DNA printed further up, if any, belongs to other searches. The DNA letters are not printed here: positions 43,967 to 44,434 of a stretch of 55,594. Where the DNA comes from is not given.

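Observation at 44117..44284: Unlisted 55-aa Flp-type pilin gene co-oriented directly upstream of pilT-pilU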

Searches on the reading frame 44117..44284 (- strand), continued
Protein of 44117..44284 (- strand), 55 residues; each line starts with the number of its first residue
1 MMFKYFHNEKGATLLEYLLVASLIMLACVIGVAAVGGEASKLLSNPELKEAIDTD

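Call 41: find_homologous_proteins(query=A2, max_evalue=0.001)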
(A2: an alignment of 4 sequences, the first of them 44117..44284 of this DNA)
Query A2 (4 sequences) (55 aa, profile of the alignment): 13 proteins with E <= 0.001 among 95 candidates.
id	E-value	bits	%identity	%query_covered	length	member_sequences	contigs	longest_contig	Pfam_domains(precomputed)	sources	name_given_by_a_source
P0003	2.6e-24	103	56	82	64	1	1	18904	-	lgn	-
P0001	7.5e-24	101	100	100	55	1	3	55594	-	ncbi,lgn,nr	ncbi:MAG: hypothetical protein IT291_01115 [Deltaproteobacteria bacterium]|nr:hypothetical protein [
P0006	3.3e-22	96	46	87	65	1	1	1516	PF04964.20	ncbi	-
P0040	4.3e-13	67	51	71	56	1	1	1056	PF04964.20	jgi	-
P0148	4.6e-12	63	-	-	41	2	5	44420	-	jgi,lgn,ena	-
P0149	3.5e-11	61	49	71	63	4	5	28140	PF04964.20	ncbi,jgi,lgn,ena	jgi:pilus assembly protein Flp/PilA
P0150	4.8e-10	57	41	67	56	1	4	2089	PF04964.20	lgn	-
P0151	1.4e-9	55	38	73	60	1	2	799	PF04964.20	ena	-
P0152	5.2e-9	54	38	71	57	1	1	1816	PF04964.20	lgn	-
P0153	8.9e-9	53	37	75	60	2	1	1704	PF04964.20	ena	-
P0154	1.9e-8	52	41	75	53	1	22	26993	PF04964.20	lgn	-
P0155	1.3e-7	49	36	71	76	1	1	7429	PF04964.20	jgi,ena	-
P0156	4.8e-7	47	50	18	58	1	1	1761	PF04964.20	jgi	jgi:pilus assembly protein Flp/PilA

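Call 42: find_encoding_contigs(protein=P0006, flank=10000, max_places=3)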
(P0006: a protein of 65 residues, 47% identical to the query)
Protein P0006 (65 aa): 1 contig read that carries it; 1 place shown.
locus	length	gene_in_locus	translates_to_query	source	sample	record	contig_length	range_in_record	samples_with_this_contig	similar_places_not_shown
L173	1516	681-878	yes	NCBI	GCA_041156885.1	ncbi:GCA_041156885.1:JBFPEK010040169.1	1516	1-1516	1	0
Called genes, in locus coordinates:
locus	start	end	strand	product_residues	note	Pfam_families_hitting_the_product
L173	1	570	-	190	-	?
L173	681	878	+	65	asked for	PF04964:Flp_Fap (weak)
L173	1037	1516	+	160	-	?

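Call 43: find_encoding_contigs(protein=P0149, flank=8000, max_places=3)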
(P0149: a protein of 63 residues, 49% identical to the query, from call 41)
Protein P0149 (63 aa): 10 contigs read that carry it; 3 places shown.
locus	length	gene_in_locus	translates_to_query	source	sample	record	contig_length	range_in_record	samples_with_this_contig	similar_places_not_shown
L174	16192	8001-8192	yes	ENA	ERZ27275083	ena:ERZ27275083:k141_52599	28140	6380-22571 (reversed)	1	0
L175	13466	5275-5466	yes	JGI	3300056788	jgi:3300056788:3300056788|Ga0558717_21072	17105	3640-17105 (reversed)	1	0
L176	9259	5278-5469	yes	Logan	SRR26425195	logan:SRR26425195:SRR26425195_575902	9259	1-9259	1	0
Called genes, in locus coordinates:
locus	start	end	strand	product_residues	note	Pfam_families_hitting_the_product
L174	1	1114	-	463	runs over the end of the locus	PF13458:Peripla_BP_6, PF13433:Peripla_BP_5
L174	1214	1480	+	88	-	-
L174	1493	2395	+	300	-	PF13581:HATPase_c_2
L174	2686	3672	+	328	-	PF13672:PP2C_2, PF00481:PP2C, PF07228:SpoIIE (faint)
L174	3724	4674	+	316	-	PF00498:FHA (faint)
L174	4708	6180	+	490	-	PF00069:Pkinase, PF07714:PK_Tyr_Ser-Thr, PF03109:ABC1 (weak)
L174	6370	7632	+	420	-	PF13614:AAA_31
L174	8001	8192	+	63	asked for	PF04964:Flp_Fap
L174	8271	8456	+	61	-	-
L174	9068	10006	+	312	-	PF16976:RcpC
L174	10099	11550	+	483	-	PF00437:T2SSE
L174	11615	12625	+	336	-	PF00482:T2SSF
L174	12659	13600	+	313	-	PF00482:T2SSF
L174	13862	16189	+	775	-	PF00771:FHIPEP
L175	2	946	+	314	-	?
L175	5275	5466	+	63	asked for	PF04964:Flp_Fap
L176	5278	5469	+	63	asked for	PF04964:Flp_Fap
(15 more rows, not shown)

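Call 44: find_encoding_contigs(protein=P0148, flank=8000, max_places=5)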
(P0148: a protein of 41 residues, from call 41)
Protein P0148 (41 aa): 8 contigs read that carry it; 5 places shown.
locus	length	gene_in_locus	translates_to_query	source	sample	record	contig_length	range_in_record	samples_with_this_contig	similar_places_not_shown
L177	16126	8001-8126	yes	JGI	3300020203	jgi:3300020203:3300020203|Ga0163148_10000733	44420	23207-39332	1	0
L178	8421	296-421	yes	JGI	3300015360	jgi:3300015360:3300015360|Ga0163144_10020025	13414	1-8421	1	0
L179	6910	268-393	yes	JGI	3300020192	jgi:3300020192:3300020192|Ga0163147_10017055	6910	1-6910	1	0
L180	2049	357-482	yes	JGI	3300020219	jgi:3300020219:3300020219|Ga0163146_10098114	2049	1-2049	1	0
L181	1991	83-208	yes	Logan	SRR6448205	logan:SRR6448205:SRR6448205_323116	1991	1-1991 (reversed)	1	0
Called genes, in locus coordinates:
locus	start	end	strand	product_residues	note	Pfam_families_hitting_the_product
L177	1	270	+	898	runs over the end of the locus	PF00133:tRNA-synt_1, PF09334:tRNA-synt_1g (weak), PF08264:Anticodon_1, PF10458:Val_tRNA-synt_C (faint)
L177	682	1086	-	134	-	PF02537:CRCB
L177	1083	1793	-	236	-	PF03167:UDG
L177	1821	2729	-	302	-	PF03193:RsgA_GTPase, PF01926:MMR_HSR1 (weak)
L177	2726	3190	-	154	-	PF04020:Phage_holin_4_2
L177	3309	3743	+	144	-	-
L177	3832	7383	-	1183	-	PF17757:UvrB_inter, PF02559:CarD_TRCF_RID, PF04851:ResIII, PF00270:DEAD, PF00271:Helicase_C, PF03461:TRCF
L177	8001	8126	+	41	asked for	-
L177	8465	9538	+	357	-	PF00437:T2SSE, PF13555:AAA_29 (faint)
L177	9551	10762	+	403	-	PF00437:T2SSE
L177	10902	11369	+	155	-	PF00156:Pribosyltran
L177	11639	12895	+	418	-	PF00460:Flg_bb_rod (faint), PF22692:LlgE_F_G_D1 (weak), PF07559:FlgE_D2, PF06429:Flg_bbr_C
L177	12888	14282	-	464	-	PF02874:ATP-synt_ab_N, PF00006:ATP-synt_ab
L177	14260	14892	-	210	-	PF02108:FliH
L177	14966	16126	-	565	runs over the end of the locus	PF03023:MurJ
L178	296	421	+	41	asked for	-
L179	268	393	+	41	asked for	-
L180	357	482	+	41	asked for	-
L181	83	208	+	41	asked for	-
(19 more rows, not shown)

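Call 57: find_encoding_contigs(protein=P0040, flank=5000, max_places=3)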
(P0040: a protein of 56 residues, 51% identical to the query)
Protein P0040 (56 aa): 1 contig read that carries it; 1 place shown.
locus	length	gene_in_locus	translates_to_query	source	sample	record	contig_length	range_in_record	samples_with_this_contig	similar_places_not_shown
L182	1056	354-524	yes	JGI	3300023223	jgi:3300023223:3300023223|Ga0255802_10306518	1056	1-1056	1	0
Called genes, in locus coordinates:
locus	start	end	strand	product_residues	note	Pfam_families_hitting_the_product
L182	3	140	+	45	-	?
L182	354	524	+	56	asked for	PF04964:Flp_Fap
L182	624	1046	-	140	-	-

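Call 58: find_encoding_contigs(protein=P0154, flank=8000, max_places=3)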
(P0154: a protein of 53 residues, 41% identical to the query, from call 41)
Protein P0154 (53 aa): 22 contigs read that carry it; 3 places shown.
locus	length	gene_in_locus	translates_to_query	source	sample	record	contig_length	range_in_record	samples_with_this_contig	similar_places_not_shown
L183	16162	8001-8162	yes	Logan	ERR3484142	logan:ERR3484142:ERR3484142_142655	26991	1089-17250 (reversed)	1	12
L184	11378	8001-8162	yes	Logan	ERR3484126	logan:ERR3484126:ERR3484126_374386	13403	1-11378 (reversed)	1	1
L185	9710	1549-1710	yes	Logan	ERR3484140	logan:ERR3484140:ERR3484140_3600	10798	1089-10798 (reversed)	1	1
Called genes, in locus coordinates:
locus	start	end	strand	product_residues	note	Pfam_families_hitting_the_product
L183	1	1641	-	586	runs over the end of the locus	PF02310:B12-binding, PF04055:Radical_SAM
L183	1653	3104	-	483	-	-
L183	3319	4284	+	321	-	PF00481:PP2C, PF13672:PP2C_2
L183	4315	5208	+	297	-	-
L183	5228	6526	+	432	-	PF03109:ABC1 (faint), PF00069:Pkinase, PF07714:PK_Tyr_Ser-Thr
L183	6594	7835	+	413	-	PF13614:AAA_31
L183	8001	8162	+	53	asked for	PF04964:Flp_Fap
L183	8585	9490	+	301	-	PF16976:RcpC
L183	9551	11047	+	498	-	PF13191:AAA_16 (faint), PF00437:T2SSE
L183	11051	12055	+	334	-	PF00482:T2SSF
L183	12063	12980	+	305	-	PF00482:T2SSF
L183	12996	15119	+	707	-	PF00771:FHIPEP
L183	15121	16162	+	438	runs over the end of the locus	PF16697:Yop-YscD_cpl, PF00498:FHA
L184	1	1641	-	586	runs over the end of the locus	PF02310:B12-binding, PF04055:Radical_SAM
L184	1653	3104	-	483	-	-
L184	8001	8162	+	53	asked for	PF04964:Flp_Fap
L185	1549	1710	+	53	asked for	PF04964:Flp_Fap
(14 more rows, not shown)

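Call 71: predict_structure(alignment_id=A1)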
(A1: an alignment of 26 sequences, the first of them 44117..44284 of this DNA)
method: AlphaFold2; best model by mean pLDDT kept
length: 55 residues; sequences in the alignment: 26
mean_pLDDT: 83.4   pTM: 0.49
mean pLDDT of the five models: 83.4, 81.3, 79.3, 79.0, 76.5
residues with pLDDT >= 90: 23; 70-90: 22; 50-70: 9; < 50: 1
segments of 3 or more residues with pLDDT < 50: none
pLDDT, mean of each block of 10 residues (from residue 1): 61 90 98 93 80 74
secondary structure, 60 per line:
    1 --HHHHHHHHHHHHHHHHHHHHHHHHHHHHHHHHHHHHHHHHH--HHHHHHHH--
elements in order: H3-43 H46-53

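Call 73: search_solved_structures(query=A1, max_evalue=1, show_alignments=2)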
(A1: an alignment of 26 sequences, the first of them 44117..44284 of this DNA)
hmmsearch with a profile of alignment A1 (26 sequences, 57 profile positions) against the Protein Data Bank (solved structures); distinct sequences matched with E-value up to 1: 8.
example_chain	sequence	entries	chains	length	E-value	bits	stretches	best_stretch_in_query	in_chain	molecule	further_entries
8u2b_A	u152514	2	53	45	6.8e-11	44.6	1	15-55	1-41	Flp family type IVb pilin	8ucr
8u1k_A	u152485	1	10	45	7.2e-11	44.5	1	15-54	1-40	PilA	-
7mix_A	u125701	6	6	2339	0.062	15.9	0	21-40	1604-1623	Voltage-dependent N-type calcium channel subunit alpha-1B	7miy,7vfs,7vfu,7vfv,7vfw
9egp_A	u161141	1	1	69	0.36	13.4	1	6-34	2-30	Geopilin domain 1 protein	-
9i1z_B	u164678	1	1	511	0.4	13.3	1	20-48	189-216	Y+L amino acid transporter 1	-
8xxi_A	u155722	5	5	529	0.42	13.2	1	20-48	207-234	Y+L amino acid transporter 1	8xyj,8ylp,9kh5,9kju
7xlq_A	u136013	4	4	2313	0.46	13.1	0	21-40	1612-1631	Voltage-dependent R-type calcium channel subunit alpha-1E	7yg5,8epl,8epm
7tgg_A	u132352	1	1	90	0.68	12.5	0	5-30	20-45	Geopilin domain 1 protein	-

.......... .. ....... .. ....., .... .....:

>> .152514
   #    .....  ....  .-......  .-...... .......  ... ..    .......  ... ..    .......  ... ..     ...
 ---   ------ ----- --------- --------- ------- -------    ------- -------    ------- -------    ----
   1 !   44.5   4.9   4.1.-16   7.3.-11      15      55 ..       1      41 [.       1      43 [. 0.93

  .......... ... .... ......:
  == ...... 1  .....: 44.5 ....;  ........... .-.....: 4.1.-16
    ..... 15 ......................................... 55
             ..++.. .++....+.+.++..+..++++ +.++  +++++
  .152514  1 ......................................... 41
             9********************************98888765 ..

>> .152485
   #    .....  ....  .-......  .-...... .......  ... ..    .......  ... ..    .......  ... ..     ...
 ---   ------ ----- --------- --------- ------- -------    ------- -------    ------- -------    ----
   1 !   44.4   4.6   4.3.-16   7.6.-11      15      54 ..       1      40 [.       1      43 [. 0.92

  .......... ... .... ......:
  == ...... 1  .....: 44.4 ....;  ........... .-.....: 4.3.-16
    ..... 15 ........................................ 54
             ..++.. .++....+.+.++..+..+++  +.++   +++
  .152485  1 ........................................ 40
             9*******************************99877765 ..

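Call 74: search_solved_structures(query=window:44120-44284:-, max_evalue=1, show_alignments=2)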
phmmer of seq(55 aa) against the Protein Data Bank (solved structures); distinct sequences matched with E-value up to 1: 2.
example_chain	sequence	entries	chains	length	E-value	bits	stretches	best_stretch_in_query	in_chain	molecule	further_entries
9egp_A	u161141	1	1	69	0.18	15.4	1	3-38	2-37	Geopilin domain 1 protein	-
7tgg_A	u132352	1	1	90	0.4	14.4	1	2-33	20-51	Geopilin domain 1 protein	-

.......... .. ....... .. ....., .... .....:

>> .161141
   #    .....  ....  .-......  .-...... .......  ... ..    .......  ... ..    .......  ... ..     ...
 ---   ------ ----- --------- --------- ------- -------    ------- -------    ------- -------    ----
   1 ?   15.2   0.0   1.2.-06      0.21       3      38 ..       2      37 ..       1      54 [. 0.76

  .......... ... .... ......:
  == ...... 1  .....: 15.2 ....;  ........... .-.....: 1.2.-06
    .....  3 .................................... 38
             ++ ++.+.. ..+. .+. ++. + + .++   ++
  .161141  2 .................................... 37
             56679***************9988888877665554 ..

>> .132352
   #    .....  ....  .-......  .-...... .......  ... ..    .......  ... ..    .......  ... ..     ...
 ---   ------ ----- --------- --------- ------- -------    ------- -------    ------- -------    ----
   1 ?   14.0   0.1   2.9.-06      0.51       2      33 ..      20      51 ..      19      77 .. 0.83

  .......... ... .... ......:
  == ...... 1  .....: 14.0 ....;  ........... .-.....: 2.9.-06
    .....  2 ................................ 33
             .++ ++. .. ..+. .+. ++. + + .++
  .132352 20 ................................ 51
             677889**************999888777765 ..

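Call 75: fold_search(model_id=the predicted structure, library=pdb)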
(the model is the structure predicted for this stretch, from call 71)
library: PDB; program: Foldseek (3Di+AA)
matches with E <= 10: 0; with E <= 0.001: 0
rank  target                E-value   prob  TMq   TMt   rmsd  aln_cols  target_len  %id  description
